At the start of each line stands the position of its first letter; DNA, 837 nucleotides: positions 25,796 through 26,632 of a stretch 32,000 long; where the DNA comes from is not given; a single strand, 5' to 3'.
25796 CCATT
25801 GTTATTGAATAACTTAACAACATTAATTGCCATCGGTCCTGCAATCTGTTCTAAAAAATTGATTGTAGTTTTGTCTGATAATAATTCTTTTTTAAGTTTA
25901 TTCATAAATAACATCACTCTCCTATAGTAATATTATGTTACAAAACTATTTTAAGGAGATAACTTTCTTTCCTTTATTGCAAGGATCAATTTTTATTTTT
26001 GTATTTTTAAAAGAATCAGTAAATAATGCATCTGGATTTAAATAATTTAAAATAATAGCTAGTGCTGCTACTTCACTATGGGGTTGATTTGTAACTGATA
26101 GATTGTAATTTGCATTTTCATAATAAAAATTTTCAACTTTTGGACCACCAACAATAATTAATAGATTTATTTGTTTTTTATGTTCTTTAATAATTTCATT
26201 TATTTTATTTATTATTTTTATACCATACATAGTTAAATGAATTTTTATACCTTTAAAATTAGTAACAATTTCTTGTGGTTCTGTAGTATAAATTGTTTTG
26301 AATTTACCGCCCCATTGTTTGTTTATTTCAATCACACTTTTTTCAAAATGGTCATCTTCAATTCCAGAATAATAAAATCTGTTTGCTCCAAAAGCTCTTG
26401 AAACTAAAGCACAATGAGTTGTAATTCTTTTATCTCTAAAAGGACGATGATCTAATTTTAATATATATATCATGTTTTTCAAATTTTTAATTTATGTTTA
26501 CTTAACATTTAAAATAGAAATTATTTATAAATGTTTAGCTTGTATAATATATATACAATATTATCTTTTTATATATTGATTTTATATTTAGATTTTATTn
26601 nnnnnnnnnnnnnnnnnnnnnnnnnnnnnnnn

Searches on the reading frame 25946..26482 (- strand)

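Call 7: search_protein_families(library=pfam, proteins=[window:25946-26482:-], max_evalue=0.1)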
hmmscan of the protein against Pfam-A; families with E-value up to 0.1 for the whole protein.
window:25946-26482:- (178 aa): 2 families
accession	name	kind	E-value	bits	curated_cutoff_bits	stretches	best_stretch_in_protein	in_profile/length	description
PF01994.21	Trm56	-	4.3e-38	130.3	25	1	57-175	1-119/119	tRNA ribose 2'-O-methyltransferase, aTrm56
PF16781.10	DUF5068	-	0.053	13.7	26.9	0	53-126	17-92/187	Domain of unknown function (DUF5068)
